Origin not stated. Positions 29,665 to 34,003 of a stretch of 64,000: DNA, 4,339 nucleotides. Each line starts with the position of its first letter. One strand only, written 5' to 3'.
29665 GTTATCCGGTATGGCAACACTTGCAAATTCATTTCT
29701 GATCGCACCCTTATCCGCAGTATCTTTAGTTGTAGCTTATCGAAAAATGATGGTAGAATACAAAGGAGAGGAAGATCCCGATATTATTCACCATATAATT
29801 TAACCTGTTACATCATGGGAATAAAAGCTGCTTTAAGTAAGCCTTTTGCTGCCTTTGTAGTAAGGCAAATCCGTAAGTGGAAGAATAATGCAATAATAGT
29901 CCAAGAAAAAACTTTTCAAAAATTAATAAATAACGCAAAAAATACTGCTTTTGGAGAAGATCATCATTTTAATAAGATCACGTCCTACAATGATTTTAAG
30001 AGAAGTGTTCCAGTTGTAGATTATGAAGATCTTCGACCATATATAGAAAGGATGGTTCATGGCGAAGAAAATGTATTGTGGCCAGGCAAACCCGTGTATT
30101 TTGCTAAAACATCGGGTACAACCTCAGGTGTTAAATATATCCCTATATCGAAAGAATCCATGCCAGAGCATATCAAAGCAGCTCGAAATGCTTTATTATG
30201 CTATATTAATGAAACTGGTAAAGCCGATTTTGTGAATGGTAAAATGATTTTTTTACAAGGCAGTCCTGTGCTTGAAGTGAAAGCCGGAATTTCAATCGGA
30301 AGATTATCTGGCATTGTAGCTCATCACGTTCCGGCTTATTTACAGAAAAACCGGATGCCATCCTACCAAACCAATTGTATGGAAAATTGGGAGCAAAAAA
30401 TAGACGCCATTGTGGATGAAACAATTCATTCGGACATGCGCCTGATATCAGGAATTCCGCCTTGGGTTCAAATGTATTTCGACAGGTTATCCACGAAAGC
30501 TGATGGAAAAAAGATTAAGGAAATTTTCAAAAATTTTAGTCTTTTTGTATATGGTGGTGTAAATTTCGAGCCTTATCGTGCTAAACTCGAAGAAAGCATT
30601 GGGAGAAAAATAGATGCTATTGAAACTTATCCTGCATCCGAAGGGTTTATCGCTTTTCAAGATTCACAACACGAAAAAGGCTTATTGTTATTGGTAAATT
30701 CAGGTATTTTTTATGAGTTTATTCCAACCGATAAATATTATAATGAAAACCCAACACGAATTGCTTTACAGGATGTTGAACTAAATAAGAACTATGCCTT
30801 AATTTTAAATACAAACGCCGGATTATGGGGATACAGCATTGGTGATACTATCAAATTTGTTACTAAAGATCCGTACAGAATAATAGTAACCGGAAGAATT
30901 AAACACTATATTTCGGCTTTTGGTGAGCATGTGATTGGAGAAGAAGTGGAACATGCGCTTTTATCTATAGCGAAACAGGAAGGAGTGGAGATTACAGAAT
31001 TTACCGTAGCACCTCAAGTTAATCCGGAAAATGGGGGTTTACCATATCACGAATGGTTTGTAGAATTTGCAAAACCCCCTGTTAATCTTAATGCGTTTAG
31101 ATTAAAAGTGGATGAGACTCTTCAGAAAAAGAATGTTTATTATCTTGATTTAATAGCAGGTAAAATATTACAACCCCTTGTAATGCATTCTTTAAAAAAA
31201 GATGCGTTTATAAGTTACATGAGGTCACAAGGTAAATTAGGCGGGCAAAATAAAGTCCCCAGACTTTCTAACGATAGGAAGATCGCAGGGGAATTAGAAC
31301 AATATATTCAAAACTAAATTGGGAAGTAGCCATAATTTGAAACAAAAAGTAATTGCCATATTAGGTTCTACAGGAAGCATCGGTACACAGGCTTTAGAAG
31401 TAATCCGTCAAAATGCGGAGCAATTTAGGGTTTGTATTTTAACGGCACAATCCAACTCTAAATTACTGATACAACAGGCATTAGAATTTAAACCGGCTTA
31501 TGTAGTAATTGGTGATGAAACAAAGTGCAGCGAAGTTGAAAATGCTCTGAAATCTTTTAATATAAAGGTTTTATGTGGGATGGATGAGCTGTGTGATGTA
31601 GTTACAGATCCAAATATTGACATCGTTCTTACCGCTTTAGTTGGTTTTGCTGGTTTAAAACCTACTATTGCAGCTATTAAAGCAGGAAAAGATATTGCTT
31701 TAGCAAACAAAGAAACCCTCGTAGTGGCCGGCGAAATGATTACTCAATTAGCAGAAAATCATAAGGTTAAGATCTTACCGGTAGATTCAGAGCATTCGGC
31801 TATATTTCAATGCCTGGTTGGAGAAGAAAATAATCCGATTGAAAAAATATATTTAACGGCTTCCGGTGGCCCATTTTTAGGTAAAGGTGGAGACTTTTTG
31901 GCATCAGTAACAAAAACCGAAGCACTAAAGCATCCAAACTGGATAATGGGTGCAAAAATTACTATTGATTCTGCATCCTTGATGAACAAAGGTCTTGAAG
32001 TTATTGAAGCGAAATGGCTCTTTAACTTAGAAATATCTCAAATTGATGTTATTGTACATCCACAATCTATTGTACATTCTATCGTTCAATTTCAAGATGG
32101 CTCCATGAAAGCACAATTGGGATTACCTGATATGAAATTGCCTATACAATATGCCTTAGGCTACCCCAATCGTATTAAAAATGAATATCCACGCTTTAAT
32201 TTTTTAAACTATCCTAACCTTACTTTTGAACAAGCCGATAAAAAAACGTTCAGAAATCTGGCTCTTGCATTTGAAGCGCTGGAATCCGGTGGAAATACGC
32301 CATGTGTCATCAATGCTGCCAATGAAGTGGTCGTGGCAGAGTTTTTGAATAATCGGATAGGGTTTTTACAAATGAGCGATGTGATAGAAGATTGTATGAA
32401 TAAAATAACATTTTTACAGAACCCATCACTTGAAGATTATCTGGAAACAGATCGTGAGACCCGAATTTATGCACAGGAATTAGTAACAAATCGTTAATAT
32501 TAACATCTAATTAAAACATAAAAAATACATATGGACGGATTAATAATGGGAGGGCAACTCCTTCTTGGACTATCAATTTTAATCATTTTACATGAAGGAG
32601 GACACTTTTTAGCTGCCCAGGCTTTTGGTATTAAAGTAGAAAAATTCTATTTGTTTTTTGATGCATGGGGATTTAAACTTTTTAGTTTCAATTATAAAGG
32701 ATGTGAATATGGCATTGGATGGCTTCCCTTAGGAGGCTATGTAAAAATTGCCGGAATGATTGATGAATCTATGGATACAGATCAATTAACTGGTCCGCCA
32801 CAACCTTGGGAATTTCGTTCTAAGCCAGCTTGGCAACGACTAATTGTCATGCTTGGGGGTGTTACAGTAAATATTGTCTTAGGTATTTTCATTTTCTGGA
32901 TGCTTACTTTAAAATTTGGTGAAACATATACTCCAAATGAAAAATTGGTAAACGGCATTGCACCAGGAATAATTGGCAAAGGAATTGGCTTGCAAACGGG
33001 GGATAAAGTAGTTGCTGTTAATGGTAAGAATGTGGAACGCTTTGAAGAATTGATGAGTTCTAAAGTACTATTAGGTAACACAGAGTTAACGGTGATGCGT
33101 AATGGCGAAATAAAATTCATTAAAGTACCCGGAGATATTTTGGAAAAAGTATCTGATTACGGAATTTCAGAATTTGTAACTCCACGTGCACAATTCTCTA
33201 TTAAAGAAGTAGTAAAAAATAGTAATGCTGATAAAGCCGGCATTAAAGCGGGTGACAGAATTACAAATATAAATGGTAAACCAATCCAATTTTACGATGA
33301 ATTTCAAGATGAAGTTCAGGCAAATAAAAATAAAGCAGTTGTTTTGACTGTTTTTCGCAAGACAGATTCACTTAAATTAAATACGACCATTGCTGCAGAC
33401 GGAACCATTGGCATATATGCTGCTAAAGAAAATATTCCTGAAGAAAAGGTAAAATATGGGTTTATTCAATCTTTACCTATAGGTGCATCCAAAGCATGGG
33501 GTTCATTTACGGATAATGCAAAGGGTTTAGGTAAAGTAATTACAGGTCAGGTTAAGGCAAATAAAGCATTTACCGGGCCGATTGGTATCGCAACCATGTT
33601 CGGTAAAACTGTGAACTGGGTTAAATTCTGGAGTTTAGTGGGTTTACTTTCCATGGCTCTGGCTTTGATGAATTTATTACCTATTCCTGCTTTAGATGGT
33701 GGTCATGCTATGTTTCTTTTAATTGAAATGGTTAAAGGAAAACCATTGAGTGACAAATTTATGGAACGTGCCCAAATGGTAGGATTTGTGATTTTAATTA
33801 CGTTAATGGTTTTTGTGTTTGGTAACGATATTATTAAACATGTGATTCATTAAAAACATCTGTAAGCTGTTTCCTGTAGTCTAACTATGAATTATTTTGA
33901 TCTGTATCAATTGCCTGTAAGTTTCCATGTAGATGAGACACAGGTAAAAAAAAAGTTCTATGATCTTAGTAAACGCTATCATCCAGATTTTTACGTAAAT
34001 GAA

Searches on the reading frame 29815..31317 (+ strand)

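Call 63: search_protein_families(library=pfam, proteins=[window:29815-31317:+], max_evalue=0.00001)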
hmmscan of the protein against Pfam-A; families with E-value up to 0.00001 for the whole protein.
window:29815-31317:+ (500 aa): 3 families
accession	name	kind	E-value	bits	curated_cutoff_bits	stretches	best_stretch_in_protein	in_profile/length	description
PF03321.19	GH3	-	1.2e-47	163.1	23.6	2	17-175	3-161/304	GH3 family N-terminal domain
PF23572.1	GH3_C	-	6.7e-18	65.9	23.6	1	376-489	1-119/119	GH3 family C-terminal domain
PF23571.1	GH3_M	-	7e-15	55.3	23.6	1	292-350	2-62/75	GH3 family central domain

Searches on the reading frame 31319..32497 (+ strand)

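Call 63: search_protein_families(library=pfam, proteins=[window:31319-32497:+], max_evalue=0.00001)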
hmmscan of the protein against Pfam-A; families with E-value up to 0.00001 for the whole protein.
window:31319-32497:+ (392 aa): 3 families
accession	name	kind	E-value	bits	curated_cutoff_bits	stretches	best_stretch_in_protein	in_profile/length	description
PF02670.22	DXP_reductoisom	-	1.7e-47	161.8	21.7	1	12-138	1-129/129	1-deoxy-D-xylulose 5-phosphate reductoisomerase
PF13288.12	DXPR_C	-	5.8e-40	136.6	27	1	267-383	1-114/115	DXP reductoisomerase C-terminal domain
PF08436.17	DXP_redisom_C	-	1.6e-38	131.1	26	1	152-235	1-84/84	1-deoxy-D-xylulose 5-phosphate reductoisomerase C-terminal domain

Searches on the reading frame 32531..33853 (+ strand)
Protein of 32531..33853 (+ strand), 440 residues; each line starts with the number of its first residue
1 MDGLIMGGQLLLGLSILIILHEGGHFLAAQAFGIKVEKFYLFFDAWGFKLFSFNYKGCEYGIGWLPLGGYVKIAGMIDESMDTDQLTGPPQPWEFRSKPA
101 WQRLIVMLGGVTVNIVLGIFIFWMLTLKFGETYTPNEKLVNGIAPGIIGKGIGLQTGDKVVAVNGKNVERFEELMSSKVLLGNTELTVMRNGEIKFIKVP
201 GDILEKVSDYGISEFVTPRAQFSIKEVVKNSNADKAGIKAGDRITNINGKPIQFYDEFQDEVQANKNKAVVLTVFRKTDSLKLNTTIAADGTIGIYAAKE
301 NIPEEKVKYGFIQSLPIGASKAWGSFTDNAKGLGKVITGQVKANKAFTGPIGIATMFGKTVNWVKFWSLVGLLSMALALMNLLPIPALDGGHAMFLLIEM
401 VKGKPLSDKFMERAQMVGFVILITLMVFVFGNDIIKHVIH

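Call 63: search_protein_families(library=pfam, proteins=[window:32531-33853:+], max_evalue=0.00001)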
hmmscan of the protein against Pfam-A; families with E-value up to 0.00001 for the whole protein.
window:32531-33853:+ (440 aa): 6 families
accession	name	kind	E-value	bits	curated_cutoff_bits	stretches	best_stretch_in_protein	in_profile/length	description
PF02163.28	Peptidase_M50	-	4.2e-55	186.9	27.2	1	10-425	2-221/221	Peptidase family M50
PF17820.7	PDZ_6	-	8.6e-20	70.7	27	1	224-274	2-52/54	PDZ domain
PF00595.29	PDZ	-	8e-14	52.2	23.2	1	221-255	26-60/81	PDZ domain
PF13180.12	PDZ_2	-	6.4e-13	49.2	27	1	223-286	15-79/80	PDZ domain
PF14685.13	PDZ_Tricorn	-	1.6e-06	28.4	25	0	234-278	34-80/88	Tricorn protease PDZ domain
PF21558.3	Pept_S41_N_bact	-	4.6e-06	26.9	27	0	230-255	12-37/87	Bacteroidetes, Peptidase, S41 family, N-terminal domain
